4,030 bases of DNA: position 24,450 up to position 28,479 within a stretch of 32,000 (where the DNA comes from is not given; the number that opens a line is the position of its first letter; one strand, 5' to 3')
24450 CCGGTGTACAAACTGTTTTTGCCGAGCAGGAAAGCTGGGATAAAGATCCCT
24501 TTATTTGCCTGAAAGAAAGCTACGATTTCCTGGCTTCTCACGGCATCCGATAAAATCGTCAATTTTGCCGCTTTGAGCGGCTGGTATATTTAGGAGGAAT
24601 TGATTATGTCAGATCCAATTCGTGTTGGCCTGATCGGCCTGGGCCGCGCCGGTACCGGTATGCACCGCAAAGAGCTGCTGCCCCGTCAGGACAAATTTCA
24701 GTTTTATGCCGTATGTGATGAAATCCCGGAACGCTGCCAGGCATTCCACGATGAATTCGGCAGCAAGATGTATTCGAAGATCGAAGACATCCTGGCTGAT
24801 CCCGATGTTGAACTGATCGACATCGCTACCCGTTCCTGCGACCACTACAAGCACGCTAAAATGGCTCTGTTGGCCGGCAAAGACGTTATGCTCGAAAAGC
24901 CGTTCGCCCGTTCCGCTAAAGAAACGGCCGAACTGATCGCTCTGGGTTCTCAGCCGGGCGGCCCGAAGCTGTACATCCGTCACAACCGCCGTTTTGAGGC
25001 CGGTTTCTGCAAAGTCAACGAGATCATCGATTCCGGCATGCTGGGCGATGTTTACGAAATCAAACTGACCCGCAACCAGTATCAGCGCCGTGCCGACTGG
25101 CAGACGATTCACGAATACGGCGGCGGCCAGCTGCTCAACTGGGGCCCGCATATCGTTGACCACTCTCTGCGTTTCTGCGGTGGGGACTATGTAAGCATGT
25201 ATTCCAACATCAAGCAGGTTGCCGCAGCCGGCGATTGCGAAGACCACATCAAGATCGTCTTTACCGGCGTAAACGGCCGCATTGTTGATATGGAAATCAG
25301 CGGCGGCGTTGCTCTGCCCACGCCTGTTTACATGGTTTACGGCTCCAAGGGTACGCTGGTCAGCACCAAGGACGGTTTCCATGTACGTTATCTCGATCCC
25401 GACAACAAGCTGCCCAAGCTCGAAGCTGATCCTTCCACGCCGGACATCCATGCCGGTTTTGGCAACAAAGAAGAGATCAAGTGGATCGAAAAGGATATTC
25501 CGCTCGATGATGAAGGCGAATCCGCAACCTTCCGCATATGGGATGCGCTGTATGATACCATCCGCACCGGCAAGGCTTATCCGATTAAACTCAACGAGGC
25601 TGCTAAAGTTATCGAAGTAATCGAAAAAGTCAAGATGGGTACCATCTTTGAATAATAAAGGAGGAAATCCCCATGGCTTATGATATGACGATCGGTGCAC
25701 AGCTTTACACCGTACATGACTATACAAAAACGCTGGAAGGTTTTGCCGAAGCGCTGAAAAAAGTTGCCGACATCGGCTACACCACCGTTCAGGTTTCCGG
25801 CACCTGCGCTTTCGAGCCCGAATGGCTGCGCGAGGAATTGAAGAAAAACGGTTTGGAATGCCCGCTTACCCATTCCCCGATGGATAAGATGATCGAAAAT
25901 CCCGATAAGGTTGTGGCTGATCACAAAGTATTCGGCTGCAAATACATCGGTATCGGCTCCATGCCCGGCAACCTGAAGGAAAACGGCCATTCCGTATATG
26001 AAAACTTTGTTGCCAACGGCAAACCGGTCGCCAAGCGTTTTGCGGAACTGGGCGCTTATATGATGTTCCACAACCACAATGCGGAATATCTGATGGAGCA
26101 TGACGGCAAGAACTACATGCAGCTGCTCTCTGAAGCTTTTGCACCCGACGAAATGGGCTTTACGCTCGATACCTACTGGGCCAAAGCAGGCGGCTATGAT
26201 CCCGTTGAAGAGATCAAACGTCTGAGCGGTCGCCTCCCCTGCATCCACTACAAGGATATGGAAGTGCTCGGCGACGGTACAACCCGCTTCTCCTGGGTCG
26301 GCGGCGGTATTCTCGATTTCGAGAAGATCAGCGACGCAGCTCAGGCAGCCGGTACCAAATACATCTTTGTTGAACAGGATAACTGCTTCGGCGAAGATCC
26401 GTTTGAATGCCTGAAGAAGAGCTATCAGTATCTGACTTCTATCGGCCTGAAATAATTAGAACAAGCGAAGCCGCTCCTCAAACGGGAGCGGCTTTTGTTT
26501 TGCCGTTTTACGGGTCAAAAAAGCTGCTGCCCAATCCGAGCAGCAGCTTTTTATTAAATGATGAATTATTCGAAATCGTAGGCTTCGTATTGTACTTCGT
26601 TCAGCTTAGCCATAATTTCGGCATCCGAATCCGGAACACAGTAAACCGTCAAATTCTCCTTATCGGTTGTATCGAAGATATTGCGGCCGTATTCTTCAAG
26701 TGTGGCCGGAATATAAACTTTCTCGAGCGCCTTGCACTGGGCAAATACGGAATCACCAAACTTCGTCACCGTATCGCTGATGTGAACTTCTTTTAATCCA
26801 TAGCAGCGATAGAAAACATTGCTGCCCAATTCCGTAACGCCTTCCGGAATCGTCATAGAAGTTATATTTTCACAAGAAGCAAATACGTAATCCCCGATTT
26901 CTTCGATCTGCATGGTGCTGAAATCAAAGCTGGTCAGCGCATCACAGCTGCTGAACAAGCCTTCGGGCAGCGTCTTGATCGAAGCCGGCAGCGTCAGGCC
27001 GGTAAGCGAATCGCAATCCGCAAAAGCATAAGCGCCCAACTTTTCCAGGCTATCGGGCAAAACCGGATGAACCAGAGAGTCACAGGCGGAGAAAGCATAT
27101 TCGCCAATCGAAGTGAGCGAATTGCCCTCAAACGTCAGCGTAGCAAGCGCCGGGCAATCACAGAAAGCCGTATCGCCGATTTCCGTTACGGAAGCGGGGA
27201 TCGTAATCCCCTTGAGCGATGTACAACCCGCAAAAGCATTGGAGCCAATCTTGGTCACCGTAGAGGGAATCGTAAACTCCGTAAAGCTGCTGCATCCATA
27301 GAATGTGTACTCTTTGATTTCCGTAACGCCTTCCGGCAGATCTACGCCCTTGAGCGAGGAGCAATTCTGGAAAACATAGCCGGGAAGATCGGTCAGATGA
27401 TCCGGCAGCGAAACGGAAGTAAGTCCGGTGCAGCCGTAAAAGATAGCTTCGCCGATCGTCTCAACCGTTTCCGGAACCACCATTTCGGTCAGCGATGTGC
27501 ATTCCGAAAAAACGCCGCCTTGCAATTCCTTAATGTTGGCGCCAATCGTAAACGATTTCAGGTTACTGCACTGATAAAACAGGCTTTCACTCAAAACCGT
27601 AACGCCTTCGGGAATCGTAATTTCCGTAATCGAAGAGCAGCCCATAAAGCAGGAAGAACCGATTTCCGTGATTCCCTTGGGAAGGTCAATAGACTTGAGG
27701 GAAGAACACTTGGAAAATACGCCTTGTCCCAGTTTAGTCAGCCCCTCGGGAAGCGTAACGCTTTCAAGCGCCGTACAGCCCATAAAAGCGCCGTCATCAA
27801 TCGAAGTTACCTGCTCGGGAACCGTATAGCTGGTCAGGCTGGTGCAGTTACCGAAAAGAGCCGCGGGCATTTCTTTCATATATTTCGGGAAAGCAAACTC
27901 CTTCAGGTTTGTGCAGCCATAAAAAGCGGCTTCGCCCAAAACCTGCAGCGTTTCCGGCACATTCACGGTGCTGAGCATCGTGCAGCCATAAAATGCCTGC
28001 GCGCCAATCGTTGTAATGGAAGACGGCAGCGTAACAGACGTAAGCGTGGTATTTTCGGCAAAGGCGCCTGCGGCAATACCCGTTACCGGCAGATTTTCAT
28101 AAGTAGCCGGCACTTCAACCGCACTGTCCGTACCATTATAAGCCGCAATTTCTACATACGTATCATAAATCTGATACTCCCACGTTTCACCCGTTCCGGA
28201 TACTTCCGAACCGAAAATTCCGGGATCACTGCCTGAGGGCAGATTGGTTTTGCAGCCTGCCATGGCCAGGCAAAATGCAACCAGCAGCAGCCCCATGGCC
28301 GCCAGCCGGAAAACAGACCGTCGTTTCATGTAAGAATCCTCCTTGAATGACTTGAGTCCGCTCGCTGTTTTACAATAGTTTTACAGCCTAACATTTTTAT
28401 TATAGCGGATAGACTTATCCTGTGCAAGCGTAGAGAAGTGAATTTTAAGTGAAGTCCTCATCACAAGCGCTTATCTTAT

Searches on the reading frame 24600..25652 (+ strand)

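Call 34: search_protein_families(library=pfam, proteins=[window:24600-25652:+], max_evalue=0.001)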
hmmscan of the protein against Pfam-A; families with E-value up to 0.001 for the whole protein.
window:24600-25652:+ (351 aa): 3 families
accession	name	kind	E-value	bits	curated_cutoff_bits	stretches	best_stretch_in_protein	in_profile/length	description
PF01408.29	GFO_IDH_MocA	-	2.7e-22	80.1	24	1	7-115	1-108/120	Oxidoreductase family, NAD-binding Rossmann fold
PF22725.1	GFO_IDH_MocA_C3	-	3.6e-18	66.2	27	1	138-254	3-124/124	GFO/IDH/MocA C-terminal domain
PF02894.22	GFO_IDH_MocA_C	-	6.7e-09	36.3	22.9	1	141-342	2-204/218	Oxidoreductase family, C-terminal alpha/beta domain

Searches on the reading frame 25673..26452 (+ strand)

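Call 34: search_protein_families(library=pfam, proteins=[window:25673-26452:+], max_evalue=0.001)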
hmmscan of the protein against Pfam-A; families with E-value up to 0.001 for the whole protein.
window:25673-26452:+ (260 aa): 1 family
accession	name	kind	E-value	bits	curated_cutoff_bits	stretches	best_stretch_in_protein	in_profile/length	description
PF01261.30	AP_endonuc_2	-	4.2e-13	50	31.1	1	29-235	2-229/249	Xylose isomerase-like TIM barrel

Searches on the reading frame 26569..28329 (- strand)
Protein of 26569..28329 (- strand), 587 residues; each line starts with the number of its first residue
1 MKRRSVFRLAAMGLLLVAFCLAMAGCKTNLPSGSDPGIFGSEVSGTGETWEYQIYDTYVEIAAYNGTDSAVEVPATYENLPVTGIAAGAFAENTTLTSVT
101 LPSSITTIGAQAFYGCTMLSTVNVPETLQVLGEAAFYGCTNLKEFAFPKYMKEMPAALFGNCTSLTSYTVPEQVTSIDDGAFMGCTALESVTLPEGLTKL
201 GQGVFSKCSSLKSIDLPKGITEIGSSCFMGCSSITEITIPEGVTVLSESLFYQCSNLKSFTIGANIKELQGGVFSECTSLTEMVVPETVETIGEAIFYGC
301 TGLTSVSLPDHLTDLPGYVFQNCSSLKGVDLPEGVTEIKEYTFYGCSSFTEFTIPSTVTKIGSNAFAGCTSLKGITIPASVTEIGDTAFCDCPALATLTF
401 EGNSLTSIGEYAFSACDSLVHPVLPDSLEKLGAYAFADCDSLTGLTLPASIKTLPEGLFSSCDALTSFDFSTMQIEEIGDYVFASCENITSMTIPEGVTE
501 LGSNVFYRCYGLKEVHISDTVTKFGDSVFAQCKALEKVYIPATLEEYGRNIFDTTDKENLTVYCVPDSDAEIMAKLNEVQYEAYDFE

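Call 34: search_protein_families(library=pfam, proteins=[window:26569-28329:-], max_evalue=0.001)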
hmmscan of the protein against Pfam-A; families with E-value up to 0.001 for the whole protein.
window:26569-28329:- (587 aa): 4 families
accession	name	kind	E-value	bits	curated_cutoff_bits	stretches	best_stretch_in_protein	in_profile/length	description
PF13306.12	LRR_5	-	7.3e-152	498.3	27.7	5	273-395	7-126/127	BspA type Leucine rich repeat region (6 copies)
PF13855.12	LRR_8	-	2e-27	95.2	27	0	381-420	13-52/61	Leucine rich repeat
PF23952.1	LRR_EndoS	-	4.5e-11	43.4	27.9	0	257-332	38-114/116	Endo-beta-N-acetylglucosaminidase EndoS LRR domain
PF12799.13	LRR_4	-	1.8e-07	31.7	27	0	302-335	2-33/44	Leucine Rich repeats (2 copies)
